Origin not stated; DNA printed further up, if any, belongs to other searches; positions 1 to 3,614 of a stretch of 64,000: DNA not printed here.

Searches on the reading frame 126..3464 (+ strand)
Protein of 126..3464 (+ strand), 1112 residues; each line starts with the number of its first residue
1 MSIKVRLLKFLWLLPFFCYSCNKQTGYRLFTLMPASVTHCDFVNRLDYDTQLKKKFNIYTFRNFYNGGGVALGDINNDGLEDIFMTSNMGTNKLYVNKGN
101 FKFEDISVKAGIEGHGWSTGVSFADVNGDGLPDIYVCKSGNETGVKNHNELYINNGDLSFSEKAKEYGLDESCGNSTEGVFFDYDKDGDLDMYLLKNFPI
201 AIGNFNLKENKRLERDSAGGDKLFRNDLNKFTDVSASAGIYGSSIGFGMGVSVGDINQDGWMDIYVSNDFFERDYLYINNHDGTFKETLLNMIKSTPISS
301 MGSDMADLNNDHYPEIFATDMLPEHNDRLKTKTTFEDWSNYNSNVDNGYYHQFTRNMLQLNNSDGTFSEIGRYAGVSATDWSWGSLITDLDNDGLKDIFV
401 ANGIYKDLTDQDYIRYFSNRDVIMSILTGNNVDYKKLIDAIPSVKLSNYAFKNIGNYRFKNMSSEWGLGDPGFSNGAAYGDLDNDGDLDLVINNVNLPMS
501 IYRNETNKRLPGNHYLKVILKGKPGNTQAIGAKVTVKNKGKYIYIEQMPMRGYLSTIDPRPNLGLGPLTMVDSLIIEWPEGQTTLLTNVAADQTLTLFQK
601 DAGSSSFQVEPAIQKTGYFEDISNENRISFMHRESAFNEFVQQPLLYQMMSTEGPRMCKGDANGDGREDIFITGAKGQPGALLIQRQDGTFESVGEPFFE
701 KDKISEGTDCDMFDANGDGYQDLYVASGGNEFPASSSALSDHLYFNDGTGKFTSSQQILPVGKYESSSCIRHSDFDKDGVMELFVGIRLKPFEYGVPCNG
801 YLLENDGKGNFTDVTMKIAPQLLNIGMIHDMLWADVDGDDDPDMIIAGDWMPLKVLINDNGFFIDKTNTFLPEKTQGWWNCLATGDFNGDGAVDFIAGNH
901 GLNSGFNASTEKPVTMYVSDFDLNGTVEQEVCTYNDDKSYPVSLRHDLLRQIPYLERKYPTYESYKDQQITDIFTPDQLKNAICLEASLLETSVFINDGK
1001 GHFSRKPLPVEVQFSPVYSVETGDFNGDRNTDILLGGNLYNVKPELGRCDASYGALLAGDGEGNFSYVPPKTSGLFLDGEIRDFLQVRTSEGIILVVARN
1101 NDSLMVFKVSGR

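Call 55: search_protein_families(library=pfam, proteins=[window:126-3464:+], max_evalue=0.00001)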
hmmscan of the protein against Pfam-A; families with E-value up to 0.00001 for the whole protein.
window:126-3464:+ (1112 aa): 3 families
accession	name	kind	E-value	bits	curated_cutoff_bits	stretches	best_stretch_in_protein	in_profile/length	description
PF13517.12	FG-GAP_3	-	2.7e-80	265.3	26.9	6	74-136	1-61/61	FG-GAP-like repeat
PF01839.29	FG-GAP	-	5.4e-28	96.8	22.1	0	247-271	1-25/37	FG-GAP repeat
PF07593.17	UnbV_ASPIC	-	6.1e-18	64.9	23.4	1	529-596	1-68/68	ASPIC and UnbV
